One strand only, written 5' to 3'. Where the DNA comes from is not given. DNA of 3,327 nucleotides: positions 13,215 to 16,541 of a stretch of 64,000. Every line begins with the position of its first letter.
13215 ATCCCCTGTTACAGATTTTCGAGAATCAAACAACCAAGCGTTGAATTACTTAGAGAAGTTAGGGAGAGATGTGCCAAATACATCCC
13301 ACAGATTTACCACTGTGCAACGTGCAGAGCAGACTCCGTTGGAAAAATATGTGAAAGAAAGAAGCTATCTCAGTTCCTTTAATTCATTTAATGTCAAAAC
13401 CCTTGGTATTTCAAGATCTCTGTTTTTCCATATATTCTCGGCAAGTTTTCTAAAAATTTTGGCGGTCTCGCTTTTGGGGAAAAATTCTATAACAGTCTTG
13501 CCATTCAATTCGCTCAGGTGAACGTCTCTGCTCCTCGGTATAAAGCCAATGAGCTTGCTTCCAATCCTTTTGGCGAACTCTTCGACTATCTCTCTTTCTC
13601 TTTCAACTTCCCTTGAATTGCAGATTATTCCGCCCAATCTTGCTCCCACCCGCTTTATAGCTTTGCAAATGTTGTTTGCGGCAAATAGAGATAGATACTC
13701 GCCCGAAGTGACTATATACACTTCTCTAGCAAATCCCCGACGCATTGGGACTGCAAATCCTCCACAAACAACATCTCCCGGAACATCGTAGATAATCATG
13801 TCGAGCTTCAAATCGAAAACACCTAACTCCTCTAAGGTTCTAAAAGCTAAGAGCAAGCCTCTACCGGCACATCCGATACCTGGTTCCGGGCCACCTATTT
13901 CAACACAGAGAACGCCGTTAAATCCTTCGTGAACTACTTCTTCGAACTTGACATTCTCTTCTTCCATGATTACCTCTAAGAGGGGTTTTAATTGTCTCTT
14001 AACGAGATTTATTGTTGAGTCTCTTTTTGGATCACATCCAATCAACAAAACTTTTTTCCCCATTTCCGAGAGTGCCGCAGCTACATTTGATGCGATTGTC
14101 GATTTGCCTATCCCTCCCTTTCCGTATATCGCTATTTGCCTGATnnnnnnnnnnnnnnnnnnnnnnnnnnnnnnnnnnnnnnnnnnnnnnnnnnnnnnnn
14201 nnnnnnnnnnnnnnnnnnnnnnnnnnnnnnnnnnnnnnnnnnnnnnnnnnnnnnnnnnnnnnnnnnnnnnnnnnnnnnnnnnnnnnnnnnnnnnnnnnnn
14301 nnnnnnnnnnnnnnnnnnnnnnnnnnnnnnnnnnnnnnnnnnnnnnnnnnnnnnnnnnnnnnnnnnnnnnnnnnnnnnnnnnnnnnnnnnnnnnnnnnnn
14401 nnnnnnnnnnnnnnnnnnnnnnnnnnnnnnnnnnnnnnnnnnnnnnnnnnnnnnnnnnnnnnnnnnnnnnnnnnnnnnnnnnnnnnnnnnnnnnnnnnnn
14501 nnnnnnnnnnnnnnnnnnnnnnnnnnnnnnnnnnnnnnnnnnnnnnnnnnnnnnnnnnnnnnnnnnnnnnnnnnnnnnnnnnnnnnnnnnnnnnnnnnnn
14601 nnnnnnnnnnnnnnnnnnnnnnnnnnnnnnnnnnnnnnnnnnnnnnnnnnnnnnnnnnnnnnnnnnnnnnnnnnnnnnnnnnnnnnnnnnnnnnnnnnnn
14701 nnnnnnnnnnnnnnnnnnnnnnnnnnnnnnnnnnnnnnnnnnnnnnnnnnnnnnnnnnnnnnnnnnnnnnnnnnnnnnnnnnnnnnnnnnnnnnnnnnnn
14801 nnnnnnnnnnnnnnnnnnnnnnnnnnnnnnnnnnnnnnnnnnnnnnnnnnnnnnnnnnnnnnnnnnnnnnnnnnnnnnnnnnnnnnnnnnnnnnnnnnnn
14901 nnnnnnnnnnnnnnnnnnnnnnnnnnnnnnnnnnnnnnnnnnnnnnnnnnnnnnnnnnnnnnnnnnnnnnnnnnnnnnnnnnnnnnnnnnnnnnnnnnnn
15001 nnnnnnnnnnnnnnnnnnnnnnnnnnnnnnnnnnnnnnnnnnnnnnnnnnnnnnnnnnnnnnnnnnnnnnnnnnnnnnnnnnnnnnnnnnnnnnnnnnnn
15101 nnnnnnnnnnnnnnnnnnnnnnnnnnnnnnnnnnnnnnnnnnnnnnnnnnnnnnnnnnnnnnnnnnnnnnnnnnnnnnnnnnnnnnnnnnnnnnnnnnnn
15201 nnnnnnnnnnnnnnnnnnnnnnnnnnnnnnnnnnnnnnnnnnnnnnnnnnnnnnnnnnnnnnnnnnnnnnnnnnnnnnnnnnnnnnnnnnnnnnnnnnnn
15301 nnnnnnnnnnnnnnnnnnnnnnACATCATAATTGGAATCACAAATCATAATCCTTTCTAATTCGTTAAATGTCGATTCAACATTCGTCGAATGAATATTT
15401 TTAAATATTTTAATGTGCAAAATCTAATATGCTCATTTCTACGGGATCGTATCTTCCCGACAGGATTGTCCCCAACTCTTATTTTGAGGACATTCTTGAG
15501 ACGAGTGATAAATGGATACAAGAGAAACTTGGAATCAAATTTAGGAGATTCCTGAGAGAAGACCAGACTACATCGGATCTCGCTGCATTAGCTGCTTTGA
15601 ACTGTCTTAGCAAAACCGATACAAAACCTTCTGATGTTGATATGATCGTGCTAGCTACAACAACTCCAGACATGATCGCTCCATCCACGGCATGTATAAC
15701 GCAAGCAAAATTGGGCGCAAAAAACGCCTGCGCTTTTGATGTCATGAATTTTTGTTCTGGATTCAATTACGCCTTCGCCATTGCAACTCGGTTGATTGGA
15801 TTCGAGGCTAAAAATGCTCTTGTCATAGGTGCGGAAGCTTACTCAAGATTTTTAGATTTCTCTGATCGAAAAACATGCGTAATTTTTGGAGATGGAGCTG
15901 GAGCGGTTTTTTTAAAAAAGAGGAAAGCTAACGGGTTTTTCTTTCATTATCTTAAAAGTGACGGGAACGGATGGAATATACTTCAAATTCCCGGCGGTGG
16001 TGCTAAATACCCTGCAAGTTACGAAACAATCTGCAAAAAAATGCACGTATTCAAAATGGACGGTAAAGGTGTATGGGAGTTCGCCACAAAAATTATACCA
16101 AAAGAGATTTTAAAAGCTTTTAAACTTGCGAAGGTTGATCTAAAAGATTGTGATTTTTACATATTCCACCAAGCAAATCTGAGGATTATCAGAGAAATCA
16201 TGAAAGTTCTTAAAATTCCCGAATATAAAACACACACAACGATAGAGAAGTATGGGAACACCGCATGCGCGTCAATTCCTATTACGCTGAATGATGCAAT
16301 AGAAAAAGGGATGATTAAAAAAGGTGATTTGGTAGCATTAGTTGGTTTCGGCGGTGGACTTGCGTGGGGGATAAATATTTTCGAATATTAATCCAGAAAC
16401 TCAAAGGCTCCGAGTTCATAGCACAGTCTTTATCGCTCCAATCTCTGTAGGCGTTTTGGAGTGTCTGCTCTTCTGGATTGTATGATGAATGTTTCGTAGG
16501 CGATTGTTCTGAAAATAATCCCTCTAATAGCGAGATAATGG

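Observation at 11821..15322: Orphan nitrogenase-like module: LarE-type enzyme coupled to NifB, facing a single NifD-like subunit that keeps all NifD cluster-ligand positions, plus a NifH-like protein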

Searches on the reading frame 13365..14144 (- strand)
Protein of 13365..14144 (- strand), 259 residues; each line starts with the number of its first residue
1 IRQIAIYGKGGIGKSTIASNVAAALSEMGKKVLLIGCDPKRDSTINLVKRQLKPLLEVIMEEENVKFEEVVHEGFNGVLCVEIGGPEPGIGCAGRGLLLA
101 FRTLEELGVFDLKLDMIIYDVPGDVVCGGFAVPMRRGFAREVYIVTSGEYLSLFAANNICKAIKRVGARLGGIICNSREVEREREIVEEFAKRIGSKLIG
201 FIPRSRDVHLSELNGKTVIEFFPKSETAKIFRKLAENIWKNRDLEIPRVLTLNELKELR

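Call 5: search_protein_families(library=pfam, proteins=[window:13365-14144:-], max_evalue=0.01)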
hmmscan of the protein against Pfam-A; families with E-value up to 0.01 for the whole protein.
window:13365-14144:- (259 aa): 14 families
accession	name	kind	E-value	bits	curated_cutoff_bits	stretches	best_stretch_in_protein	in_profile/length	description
PF00142.24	Fer4_NifH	-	2.4e-96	322.8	25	1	2-258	1-264/271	4Fe-4S iron sulfur cluster binding proteins, NifH/frxC family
PF01656.29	CbiA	-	3.1e-14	53.4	25.4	1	5-218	3-125/125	CobQ/CobB/MinD/ParA nucleotide binding domain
PF10609.15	ParA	-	1.9e-12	47.6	27.1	2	7-38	10-41/246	NUBPL iron-transfer P-loop NTPase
PF13614.12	AAA_31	-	3.2e-12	47.2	27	1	4-66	4-70/177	AAA domain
PF02374.21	ArsA_ATPase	-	1.4e-09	38.1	24.3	1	2-40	2-40/305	Anion-transporting ATPase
PF09140.17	MipZ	-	9.8e-05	22.2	20.7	1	9-45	9-45/262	ATPase MipZ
PF00448.28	SRP54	-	0.00011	22.3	22.7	1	4-55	4-55/196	SRP54-type protein, GTPase domain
PF03266.21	NTPase_1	-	0.00094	19.5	23.9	0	4-32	2-30/168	NTPase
PF03308.22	MeaB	-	0.0012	18.3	23.1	1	3-41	35-73/273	Methylmalonyl Co-A mutase-associated GTPase MeaB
PF06564.18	CBP_BcsQ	-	0.0021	18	21.3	1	6-39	6-40/234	Cellulose biosynthesis protein BcsQ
PF13479.12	AAA_24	-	0.0022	18.3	27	1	3-39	4-32/195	AAA domain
PF24883.2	NPHP3_N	-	0.0035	18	24.8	1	5-57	26-77/164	Nephrocystin 3, N-terminal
PF00931.28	NB-ARC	-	0.0035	17.1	23.5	1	4-29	21-46/248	NB-ARC domain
PF13481.12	AAA_25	-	0.0071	16.4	27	0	4-34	36-65/195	AAA domain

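Call 6: search_protein_families(library=ncbifam, proteins=[window:13365-14144:-], max_evalue=0.01)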
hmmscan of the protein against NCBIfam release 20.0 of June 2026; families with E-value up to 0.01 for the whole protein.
window:13365-14144:- (259 aa): 34 families (the best 25 are shown)
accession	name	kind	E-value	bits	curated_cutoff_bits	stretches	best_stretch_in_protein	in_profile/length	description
NF033200.1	F430_CfbC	exception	9.4e-117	389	402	1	2-258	1-258/260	Ni-sirohydrochlorin a,c-diamide reductive cyclase ATP-dependent reductase subunit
TIGR01287.1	nifH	equivalog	4.9e-106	354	394.35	1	2-258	1-264/275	nitrogenase iron protein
NF009702.0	PRK13231.1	equivalog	2.6e-104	348.1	427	1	2-257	3-257/264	nitrogenase reductase-like protein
NF009701.0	PRK13230.1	subfamily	1.1e-91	306.9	350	1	1-258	1-277/291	nitrogenase reductase-like protein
TIGR01281.1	DPOR_bchL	equivalog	3.1e-63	213.7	345.15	1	3-255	2-260/268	ferredoxin:protochlorophyllide reductase (ATP-dependent) iron-sulfur ATP-binding protein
TIGR02016.1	BchX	equivalog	4.2e-55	187.1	331.2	1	2-241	1-251/296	chlorophyllide a reductase iron protein subunit X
TIGR01969.1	minD_arch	subfamily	6.2e-20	71.4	201.75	1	7-241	7-233/251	cell division ATPase MinD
TIGR01968.1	minD_bact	equivalog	7.2e-11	41.9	212.9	1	7-38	8-39/261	septum site-determining protein MinD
NF041136.1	MrpORP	equivalog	6.5e-09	35.5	450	1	6-40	11-45/365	iron-sulfur cluster carrier protein MrpORP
NF041546.1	ParA_partition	equivalog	1.7e-08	34.2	180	1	8-42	7-41/203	ParA family partition ATPase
TIGR00345.1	GET3_arsA_TRC40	subfamily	8.1e-08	32.1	135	1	7-40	3-36/299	TRC40/GET3/ArsA family transport-energizing ATPase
TIGR04291.1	arsen_driv_ArsA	equivalog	8.3e-08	31.4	650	1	5-45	324-364/565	arsenical pump-driving ATPase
NF053622.1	ATPseBagAMYCTU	equivalog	3.8e-07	29.9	400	1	6-39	12-45/325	ATPase BagA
TIGR03371.1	cellulose_yhjQ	equivalog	9.8e-07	28.5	157.85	1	3-41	3-42/246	cellulose biosynthesis protein BcsQ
NF050088.1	Get3_fold_NosAFP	equivalog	4.2e-06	26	325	1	5-47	6-48/364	Get3/ArsA fold putative tail anchor-mediating ATPase NosAFP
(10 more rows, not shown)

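Call 29: search_solved_structures(query=window:13368-14144:-, max_evalue=1e-20, show_alignments=2)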
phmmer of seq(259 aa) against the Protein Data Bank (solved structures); distinct sequences matched with E-value up to 1e-20: 26.
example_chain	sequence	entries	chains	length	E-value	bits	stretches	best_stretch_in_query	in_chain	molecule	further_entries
6nzj_A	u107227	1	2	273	1e-86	293.5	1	1-257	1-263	Nitrogenase iron protein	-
1cp2_A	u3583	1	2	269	1.6e-82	279.8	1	1-258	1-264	NITROGENASE IRON PROTEIN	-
4wzb_E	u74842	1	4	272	2.4e-80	272.7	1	1-258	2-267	Nitrogenase iron protein 1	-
4wza_E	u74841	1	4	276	2.5e-80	272.6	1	1-258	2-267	Nitrogenase iron protein 1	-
1fp6_A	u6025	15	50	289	2.9e-80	272.4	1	1-258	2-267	NITROGENASE IRON PROTEIN | nitrogenase IRON protein 1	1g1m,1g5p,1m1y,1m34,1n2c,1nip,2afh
10zn_F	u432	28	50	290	3e-80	272.3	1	1-258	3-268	Nitrogenase iron protein NifH | Nitrogenase iron protein 1 | Nitrogenase iron protein gamma chain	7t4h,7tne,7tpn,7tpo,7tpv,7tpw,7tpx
1xdb_A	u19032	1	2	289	1.2e-79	270.4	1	1-258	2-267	Nitrogenase iron protein 1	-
1de0_A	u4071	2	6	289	1.3e-79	270.2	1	1-258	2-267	NITROGENASE IRON PROTEIN | Nitrogenase iron protein 1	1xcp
1xd8_A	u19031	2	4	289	1.5e-79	270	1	1-258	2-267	Nitrogenase iron protein 1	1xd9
8tc3_A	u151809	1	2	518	1.6e-79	270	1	1-258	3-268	Nitrogenase iron protein,Fluorescent protein plum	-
1rw4_A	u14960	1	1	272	5.9e-79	268.1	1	1-258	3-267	Nitrogenase iron protein 1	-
2c8v_A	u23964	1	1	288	7.3e-79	267.8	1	1-258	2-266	NITROGENASE IRON PROTEIN 1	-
7qqa_A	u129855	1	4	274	7.3e-79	267.8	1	2-258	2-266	Nitrogenase iron protein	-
1g20_E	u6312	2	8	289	7.4e-79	267.8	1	1-258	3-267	NITROGENASE IRON PROTEIN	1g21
9haz_A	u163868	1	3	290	9.8e-79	267.4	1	1-258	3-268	Fe protein NifH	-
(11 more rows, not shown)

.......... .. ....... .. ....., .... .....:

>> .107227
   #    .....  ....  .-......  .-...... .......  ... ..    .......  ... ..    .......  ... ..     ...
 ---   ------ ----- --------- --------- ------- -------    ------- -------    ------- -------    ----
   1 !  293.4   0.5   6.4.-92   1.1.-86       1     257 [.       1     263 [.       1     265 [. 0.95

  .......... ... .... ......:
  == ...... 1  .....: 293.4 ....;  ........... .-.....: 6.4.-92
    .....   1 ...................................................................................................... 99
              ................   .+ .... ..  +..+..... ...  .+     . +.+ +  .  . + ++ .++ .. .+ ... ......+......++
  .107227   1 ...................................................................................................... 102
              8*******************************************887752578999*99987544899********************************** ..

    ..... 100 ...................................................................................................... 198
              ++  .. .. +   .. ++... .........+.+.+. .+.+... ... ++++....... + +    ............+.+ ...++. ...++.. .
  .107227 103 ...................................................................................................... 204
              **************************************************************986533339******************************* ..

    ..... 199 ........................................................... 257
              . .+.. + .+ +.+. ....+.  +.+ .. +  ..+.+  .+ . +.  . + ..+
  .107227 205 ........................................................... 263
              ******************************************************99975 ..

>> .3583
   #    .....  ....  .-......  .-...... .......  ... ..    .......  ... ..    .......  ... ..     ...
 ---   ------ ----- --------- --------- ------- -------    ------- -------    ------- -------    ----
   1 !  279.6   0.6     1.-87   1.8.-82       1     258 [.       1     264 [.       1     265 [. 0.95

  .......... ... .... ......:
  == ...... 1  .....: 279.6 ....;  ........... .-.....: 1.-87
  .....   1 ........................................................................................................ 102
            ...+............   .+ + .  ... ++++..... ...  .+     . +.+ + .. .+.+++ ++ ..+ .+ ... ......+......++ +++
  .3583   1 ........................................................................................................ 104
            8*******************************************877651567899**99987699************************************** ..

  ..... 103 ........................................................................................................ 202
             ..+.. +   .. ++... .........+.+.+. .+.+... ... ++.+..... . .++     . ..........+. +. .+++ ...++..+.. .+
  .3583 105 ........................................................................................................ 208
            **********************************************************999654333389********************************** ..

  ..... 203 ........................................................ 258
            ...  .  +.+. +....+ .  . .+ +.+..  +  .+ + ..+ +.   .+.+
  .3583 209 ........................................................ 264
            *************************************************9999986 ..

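Call 71: find_homologous_proteins(query=window:13368-14144:-, max_evalue=1e-40)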
Query seq(259 aa) (259 aa): 7998 proteins with E <= 1e-40 among 8000 candidates; the best 120 are listed.
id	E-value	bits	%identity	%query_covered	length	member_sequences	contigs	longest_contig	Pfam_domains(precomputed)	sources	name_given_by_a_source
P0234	1.5e-147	508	100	90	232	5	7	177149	PF00142.25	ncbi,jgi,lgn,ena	-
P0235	6.2e-132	456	89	88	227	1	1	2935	PF00142.25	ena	-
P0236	1.6e-114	399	76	88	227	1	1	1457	PF00142.25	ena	-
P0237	1.9e-114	399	83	83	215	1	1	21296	PF00142.25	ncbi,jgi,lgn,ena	-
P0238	1.4e-113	396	77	87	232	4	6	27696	PF00142.25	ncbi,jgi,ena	-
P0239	4.6e-108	378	66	100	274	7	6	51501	PF00142.25,PF10609.16,PF01656.30,PF13614.13,PF09140.18,PF02374.22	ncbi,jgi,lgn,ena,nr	ncbi:MAG: Ni-sirohydrochlorin a,c-diamide reductive cyclase ATP-dependent reductase subunit [Candida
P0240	3.0e-106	372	65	100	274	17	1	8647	PF00142.25,PF10609.16,PF01656.30,PF13614.13,PF09140.18,PF02374.22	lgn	-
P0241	1.2e-104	367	65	100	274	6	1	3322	PF00142.25,PF10609.16,PF01656.30,PF13614.13,PF09140.18,PF02374.22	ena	-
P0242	1.7e-104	367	68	92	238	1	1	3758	PF00142.25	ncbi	-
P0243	5.4e-102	358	67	93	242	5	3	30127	PF00142.25,PF01656.30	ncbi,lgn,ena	-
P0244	3.1e-99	349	71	87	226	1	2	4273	PF00142.25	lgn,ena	-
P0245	2.4e-98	346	66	90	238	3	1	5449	PF00142.25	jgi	-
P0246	3.8e-97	343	69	87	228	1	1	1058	PF00142.25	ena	-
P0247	1.0e-96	341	62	100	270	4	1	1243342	PF00142.25,PF10609.16,PF01656.30,PF13614.13,PF02374.22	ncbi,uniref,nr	ncbi:Mo-nitrogenase iron protein subunit NifH [Methanothermus fervidus DSM 2088]|uniref:Nitrogenase 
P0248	1.4e-95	337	67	90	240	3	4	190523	PF00142.25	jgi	jgi:nitrogenase iron protein NifH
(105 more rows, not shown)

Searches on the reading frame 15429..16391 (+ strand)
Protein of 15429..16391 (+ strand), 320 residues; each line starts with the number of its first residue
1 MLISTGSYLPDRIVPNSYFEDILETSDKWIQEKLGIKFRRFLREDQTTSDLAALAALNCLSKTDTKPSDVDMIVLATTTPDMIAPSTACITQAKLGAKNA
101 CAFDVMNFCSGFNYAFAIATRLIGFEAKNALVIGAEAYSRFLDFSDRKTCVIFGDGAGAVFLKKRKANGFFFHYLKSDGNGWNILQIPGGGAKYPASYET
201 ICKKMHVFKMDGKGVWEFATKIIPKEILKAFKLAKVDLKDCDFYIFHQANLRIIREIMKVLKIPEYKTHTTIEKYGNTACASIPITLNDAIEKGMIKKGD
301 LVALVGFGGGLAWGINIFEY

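Call 5: search_protein_families(library=pfam, proteins=[window:15429-16391:+], max_evalue=0.01)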
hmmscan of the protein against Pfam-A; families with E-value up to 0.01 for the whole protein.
window:15429-16391:+ (320 aa): 3 families
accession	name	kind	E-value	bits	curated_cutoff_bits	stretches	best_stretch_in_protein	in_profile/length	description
PF08541.16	ACP_syn_III_C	-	1.4e-30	105.7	26.6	1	234-319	4-89/90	3-Oxoacyl-[acyl-carrier-protein (ACP)] synthase III C terminal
PF08545.16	ACP_syn_III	-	1.1e-23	83.3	24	1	103-179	1-80/80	3-Oxoacyl-[acyl-carrier-protein (ACP)] synthase III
PF00108.29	Thiolase_N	-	0.0015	18.4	26.4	1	43-139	18-116/260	Thiolase, N-terminal domain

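Call 6: search_protein_families(library=ncbifam, proteins=[window:15429-16391:+], max_evalue=0.01)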
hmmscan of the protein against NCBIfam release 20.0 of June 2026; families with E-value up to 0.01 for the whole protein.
window:15429-16391:+ (320 aa): 15 families
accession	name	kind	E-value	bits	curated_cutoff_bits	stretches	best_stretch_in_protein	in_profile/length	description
NF006829.0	PRK09352.1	subfamily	3.2e-105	351.6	249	1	2-318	7-319/322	beta-ketoacyl-ACP synthase 3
TIGR00747.1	fabH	subfamily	4.8e-93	311.7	292.1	1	2-317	5-319/322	beta-ketoacyl-ACP synthase III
NF004623.0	PRK05963.1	equivalog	7e-68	229.3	437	1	2-318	8-326/328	beta-ketoacyl-ACP synthase III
NF005541.0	PRK07204.1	equivalog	5.9e-55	186.9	402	1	3-320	8-329/329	beta-ketoacyl-ACP synthase III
NF005308.0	PRK06840.1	equivalog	1.8e-38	132.5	315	1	2-319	7-334/339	3-oxoacyl-ACP synthase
NF009519.0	PRK12880.1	equivalog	8.2e-38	130.6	436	1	30-318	42-336/353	beta-ketoacyl-ACP synthase III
NF006720.0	PRK09258.1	equivalog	1.7e-33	116.4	285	2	190-312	207-330/338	3-oxoacyl-ACP synthase III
NF005703.0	PRK07515.1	equivalog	2.4e-25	89.2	304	1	47-314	95-366/373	beta-ketoacyl-ACP synthase III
NF003274.0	PRK04262.1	equivalog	2.4e-14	53.1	244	2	3-137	6-142/347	hydroxymethylglutaryl-CoA synthase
NF005293.2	PRK06816.1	subfamily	2.3e-12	46.7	450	2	5-143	6-157/378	StlD/DarB family beta-ketosynthase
NF053539.1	resorcinol_DarB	exception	1.1e-10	41.3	550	2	46-143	61-158/377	dialkylresorcinol biosynthesis protein DarB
NF042429.2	DHPHCoAsyn_DpgA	equivalog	3.8e-08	32.6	425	1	45-168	67-196/350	3,5-dihydroxyphenylacetyl-CoA synthase DpgA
TIGR00748.1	HMG_CoA_syn_Arc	equivalog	1e-07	31.5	353.35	1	238-311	225-298/345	hydroxymethylglutaryl-CoA synthase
TIGR01930.1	AcCoA-C-Actrans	subfamily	0.00061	18.8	240.55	1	46-146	19-121/385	acetyl-CoA C-acyltransferase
NF005704.0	PRK07516.1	subfamily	0.00076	18.5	412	1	41-138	14-115/389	thiolase domain-containing protein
